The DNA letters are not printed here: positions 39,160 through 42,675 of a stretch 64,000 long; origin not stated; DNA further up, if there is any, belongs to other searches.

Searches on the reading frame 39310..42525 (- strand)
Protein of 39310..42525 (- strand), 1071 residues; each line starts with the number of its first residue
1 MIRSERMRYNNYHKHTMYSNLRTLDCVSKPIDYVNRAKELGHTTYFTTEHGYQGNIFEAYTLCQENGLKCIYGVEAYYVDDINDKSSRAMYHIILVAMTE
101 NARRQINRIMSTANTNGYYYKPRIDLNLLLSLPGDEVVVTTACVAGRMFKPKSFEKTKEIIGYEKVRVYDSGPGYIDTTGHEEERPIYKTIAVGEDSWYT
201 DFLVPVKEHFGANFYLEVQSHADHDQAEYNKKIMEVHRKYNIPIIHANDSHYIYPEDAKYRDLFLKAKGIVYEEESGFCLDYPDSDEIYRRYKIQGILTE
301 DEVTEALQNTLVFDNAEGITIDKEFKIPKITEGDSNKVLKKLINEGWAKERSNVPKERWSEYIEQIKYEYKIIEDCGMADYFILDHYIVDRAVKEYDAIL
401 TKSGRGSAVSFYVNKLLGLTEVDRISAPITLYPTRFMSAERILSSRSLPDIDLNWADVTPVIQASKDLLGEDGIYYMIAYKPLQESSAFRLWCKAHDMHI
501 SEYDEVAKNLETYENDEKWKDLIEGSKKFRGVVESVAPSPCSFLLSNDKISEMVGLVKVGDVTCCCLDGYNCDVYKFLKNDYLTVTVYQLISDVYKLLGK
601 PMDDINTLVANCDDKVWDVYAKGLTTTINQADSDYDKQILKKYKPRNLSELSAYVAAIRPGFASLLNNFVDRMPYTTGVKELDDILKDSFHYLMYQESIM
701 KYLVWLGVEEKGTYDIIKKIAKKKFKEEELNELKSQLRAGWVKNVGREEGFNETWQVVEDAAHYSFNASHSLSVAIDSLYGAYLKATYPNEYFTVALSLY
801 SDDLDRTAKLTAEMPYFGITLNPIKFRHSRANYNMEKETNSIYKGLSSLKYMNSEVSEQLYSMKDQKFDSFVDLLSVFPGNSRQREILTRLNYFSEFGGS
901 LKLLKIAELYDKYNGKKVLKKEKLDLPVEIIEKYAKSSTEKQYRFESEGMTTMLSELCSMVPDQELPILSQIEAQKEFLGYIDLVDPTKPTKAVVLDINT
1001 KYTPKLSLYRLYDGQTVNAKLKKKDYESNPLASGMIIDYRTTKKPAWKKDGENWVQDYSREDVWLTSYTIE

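Call 58: search_dna_similar(query=window:39310-42525:-, collection=phages, mode=protein, max_rows=15)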
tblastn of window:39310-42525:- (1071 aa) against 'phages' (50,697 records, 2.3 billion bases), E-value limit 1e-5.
Records with a match: 1104; places in all: 1106; records where one place covers at least 80% of the query: 227.
Best place of each record, by identity: <60% 1104.
By first word of the organism name: Pseudomonas 289; Streptomyces 210; Gordonia 124; Bacillus 99; Staphylococcus 47; Bacteriophage 42; Mycobacterium 33; Microbacterium 32; Escherichia 31; Lactococcus 22; and 50 more.
By host as written in the record: Pseudomonas aeruginosa 116; - 91; Pseudomonas aeruginosa PAO1 84; Streptomyces griseus ATCC 10137 80; Gordonia terrae 3612 60; Streptomyces lividans JI 1326 44; Gordonia rubripertincta NRRL B-16540 35; Pseudomonas sp. 28; and 210 more.
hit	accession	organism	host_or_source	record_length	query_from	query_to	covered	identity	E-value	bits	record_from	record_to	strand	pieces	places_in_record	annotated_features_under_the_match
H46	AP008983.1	Clostridium phage c-st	Clostridium botulinum type C strain ...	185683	7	1056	98%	54.5%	0e+0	1119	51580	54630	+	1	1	DNA Polymerase III alpha chain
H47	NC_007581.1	Clostridium phage c-st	Clostridium botulinum type C strain ...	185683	7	1056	98%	54.5%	0e+0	1119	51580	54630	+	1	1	DNA polymerase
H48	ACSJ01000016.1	Clostridium phage D-1873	Clostridium botulinum D str. 1873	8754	7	1056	98%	54.2%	0e+0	1114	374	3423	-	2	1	DNA Polymerase III alpha chain (x2)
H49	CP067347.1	Clostridioides phage ES-S-0107-01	Clostridioides sp. ES-S-0107-01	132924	5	1068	99%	51.2%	0e+0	1013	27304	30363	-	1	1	record has no annotation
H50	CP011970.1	Peptoclostridium phage phiCDIF1296T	Peptoclostridium difficile strain ...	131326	5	1068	99%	50.6%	0e+0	992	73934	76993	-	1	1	putative DNA polymerase III subunit alpha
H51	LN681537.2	Clostridium phage phiCD211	Clostridium difficile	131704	5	1068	99%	50.6%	0e+0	992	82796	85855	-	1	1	DNA Polymerase III alpha subunit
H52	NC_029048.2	Clostridium phage phiCD211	Clostridium difficile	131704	5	1068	99%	50.6%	0e+0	992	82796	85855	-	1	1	DNA polymerase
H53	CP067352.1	Clostridioides phage ES-S-0173-01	Clostridioides sp. ES-S-0173-01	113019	3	1068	100%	50.4%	0e+0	998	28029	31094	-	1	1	record has no annotation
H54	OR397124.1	Clostridioides phage AR1086-1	Clostridioides difficile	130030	5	1068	99%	50.5%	0e+0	991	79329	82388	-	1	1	dnaE1: DNA polymerase III subunit alpha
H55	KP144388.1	Geobacillus virus E3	failed fermentation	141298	6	1070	99%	44.4%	0e+0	845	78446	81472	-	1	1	putative DNA polymerase III alpha subunit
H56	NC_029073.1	Geobacillus virus E3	failed fermentation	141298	6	1070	99%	44.4%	0e+0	845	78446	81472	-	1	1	DNA polymerase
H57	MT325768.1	Psychrobacillus phage Perkons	Psychrobacillus psychrodurans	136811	7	1070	99%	41.2%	0e+0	785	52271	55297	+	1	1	DNA polymerase III alpha subunit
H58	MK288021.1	Bacillus phage pW2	Bacillus cereus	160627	7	1060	98%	41.1%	0e+0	780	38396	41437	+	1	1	DNA polymerase III alpha subunit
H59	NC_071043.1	Bacillus phage pW2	Bacillus cereus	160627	7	1060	98%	41.1%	0e+0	780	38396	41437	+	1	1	DNA polymerase III alpha subunit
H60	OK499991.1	Bacillus phage vB_BanS_Sophrita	Bacillus anthracis Sterne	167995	7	1060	98%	40.9%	0e+0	779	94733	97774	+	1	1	DNA polymerase III alpha subunit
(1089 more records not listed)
